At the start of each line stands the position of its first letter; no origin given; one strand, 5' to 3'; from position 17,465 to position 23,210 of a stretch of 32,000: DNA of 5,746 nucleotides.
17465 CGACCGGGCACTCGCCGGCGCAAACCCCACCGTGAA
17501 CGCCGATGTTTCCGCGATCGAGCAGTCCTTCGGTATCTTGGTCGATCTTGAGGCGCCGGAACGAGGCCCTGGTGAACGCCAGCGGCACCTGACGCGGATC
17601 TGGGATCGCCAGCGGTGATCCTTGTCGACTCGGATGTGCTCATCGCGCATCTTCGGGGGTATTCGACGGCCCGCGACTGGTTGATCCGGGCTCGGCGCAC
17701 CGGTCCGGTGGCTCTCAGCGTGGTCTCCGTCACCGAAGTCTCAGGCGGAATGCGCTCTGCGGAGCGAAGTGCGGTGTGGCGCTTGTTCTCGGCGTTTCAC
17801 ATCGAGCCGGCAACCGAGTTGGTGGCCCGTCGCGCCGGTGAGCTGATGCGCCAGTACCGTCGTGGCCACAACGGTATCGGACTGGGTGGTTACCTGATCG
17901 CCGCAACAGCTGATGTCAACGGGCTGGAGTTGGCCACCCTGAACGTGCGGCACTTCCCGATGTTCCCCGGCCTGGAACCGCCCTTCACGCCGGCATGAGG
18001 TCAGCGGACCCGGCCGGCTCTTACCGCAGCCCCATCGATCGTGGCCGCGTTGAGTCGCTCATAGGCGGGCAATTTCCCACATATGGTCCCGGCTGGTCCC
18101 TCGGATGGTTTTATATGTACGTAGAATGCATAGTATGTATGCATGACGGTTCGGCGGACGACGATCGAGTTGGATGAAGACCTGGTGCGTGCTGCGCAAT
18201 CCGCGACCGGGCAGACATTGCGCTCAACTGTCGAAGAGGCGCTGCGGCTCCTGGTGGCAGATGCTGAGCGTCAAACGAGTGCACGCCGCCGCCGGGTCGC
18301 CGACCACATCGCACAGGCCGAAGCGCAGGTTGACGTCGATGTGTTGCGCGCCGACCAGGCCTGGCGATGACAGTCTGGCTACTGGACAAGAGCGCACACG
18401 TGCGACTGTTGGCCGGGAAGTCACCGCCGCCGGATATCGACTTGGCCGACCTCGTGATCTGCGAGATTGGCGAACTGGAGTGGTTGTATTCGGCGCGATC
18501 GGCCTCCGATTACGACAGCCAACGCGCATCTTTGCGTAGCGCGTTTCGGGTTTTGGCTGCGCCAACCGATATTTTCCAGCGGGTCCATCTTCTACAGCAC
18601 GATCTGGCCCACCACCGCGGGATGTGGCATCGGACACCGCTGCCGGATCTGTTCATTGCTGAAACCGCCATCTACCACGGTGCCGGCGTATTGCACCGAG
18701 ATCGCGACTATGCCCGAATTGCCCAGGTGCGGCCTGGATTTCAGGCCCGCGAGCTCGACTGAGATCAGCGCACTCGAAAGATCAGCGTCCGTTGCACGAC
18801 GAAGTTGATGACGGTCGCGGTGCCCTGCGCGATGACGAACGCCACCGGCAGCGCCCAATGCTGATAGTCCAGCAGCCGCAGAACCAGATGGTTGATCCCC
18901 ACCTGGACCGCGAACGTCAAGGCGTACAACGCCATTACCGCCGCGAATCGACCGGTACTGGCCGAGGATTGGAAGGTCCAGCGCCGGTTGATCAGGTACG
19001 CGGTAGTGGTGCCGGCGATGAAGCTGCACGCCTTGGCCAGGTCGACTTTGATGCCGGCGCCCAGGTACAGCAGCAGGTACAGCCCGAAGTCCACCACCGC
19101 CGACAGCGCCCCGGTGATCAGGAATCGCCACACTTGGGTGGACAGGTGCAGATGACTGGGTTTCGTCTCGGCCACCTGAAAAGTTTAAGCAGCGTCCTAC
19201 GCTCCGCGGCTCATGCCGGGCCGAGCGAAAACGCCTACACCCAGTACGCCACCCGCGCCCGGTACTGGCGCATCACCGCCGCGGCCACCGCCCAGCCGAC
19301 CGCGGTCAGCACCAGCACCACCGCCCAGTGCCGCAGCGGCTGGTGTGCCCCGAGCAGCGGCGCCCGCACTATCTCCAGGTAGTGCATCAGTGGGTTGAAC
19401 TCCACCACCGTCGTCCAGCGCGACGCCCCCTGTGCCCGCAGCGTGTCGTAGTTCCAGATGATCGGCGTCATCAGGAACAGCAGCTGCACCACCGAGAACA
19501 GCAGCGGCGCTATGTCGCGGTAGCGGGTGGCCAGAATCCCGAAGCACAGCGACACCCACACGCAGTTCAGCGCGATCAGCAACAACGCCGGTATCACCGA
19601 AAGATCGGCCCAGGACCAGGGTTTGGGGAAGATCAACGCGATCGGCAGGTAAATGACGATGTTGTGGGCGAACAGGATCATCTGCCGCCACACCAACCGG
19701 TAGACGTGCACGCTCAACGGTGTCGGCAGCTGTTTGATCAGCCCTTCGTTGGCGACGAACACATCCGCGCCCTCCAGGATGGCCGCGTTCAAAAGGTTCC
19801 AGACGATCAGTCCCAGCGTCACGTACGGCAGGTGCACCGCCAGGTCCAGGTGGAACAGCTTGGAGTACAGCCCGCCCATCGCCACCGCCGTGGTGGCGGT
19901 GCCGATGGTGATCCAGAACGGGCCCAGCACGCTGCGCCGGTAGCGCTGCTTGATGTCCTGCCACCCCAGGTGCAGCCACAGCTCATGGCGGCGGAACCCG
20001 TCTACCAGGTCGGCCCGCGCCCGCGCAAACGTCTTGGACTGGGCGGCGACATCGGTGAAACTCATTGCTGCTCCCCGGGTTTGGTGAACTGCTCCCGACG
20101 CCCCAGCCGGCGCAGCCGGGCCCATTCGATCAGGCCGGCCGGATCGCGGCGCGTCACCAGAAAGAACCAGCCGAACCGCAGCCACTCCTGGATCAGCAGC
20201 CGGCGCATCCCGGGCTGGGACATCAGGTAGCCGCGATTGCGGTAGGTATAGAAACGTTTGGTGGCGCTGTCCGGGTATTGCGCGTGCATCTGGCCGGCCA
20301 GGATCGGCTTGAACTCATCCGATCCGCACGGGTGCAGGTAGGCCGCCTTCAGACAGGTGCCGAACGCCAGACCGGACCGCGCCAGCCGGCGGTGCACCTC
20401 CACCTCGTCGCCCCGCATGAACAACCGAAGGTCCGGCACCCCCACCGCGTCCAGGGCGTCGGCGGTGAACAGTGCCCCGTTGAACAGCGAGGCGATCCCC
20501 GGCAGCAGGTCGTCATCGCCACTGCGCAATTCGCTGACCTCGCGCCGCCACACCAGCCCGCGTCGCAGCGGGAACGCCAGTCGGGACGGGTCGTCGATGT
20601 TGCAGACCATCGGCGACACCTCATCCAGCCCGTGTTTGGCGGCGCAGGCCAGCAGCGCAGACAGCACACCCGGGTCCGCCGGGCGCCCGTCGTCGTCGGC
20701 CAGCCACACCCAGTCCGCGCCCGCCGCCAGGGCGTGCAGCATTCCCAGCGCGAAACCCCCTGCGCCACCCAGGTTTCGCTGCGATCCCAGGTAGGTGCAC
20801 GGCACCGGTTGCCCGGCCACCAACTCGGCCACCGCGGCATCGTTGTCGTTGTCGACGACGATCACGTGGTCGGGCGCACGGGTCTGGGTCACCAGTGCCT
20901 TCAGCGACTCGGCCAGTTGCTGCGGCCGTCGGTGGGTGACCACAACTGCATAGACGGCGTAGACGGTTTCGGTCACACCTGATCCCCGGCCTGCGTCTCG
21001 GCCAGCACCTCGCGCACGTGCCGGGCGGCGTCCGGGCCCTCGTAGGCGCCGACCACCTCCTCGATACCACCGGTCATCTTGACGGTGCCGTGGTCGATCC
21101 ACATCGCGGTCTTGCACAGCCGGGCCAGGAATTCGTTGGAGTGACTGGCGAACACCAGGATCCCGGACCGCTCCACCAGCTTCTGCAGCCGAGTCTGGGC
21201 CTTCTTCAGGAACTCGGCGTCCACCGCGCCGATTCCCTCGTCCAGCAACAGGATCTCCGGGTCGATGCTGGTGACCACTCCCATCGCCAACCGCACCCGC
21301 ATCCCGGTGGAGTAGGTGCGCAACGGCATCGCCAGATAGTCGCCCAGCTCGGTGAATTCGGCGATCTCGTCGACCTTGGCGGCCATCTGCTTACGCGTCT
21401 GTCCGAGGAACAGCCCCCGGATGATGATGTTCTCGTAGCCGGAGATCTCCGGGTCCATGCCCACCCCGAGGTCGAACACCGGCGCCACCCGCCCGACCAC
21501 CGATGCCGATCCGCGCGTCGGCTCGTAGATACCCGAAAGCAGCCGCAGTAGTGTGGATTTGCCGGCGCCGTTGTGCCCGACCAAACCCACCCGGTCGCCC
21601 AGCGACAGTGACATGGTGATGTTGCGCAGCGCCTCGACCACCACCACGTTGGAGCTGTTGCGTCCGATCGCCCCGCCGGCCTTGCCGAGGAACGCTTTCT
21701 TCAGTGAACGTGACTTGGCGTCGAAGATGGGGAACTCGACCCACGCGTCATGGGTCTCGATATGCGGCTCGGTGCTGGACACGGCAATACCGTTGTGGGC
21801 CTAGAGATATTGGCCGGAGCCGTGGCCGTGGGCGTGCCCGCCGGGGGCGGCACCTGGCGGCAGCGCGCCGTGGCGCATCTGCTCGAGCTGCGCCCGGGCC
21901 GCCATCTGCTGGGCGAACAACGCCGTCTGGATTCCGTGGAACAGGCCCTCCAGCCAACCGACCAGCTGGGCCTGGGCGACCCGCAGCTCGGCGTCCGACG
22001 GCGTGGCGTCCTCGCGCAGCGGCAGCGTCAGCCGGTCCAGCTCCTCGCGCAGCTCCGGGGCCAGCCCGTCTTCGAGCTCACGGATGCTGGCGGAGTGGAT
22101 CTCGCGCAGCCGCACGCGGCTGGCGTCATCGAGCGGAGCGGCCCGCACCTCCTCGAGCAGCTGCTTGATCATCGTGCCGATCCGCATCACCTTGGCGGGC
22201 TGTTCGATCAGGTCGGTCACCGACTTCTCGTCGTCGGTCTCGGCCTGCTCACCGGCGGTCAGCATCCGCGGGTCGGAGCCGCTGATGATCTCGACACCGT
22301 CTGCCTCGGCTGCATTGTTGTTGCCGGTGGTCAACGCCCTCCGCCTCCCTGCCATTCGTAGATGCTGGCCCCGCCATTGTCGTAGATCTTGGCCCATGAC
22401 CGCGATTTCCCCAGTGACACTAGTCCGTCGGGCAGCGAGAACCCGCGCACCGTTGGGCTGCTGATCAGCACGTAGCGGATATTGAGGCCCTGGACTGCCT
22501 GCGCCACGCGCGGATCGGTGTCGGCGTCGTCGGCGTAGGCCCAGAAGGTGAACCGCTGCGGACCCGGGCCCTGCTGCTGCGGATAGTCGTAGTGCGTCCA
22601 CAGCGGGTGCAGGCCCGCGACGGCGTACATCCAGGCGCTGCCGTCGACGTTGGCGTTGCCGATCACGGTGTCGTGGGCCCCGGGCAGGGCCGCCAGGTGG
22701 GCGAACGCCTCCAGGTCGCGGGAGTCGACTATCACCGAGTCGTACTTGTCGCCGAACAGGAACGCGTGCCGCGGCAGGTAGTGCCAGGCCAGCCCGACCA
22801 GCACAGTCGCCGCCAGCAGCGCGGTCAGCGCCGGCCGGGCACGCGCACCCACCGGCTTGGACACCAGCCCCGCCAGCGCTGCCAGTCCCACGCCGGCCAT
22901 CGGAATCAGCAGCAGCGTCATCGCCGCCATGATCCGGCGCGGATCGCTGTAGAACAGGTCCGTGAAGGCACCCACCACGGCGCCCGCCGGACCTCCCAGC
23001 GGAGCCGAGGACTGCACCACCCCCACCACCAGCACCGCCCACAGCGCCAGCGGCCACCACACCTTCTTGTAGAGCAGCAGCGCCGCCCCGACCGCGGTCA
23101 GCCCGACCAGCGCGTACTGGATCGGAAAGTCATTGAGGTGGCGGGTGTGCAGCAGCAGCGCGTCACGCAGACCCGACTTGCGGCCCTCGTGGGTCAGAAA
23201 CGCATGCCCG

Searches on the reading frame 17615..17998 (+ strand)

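Call 41: search_protein_families(library=pfam, proteins=[window:17615-17998:+], max_evalue=0.001)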
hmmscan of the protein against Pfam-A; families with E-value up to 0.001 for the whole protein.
window:17615-17998:+ (127 aa): 1 family
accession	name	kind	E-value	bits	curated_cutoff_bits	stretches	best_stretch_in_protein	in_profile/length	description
PF01850.27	PIN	-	8.7e-10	39.7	23.6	1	2-111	1-112/120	PIN domain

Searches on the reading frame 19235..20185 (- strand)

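Call 41: search_protein_families(library=pfam, proteins=[window:19235-20185:-], max_evalue=0.001)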
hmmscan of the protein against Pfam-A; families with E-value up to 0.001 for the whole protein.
window:19235-20185:- (316 aa): 1 family
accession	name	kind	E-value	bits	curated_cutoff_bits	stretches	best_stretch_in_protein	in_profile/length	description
PF01061.29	ABC2_membrane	-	1.9e-17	64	26.9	1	70-276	3-209/211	ABC-2 type transporter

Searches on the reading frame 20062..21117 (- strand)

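Call 41: search_protein_families(library=pfam, proteins=[window:20062-21117:-], max_evalue=0.001)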
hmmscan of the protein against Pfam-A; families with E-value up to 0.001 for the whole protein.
window:20062-21117:- (351 aa): 2 families
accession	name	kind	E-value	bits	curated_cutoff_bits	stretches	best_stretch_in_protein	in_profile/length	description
PF00535.33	Glycos_transf_2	-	1.4e-10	41.8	23.3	1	57-183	2-127/168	Glycosyl transferase family 2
PF13641.12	Glyco_tranf_2_3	-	5.8e-10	40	27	1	55-258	3-207/230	Glycosyltransferase like family 2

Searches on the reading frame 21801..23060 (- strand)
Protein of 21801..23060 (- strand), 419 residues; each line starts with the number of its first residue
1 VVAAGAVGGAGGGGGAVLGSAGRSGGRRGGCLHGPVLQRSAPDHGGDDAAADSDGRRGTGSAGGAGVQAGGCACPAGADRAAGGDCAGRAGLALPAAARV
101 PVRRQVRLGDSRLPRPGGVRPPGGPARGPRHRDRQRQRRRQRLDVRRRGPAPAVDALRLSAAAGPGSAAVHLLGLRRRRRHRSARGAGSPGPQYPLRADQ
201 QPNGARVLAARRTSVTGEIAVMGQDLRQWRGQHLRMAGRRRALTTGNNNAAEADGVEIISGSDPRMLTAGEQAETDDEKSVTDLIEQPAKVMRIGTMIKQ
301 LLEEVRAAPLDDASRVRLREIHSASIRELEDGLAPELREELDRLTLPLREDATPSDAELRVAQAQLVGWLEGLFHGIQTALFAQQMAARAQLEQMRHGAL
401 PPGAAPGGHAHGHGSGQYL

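Call 41: search_protein_families(library=pfam, proteins=[window:21801-23060:-], max_evalue=0.001)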
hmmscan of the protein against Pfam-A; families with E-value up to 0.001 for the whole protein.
window:21801-23060:- (419 aa): 1 family
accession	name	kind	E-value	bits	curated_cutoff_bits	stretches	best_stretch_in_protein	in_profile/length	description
PF10759.14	BPA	-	3.7e-76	254.6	29.5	1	270-406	4-139/161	Bacterial proteasome activator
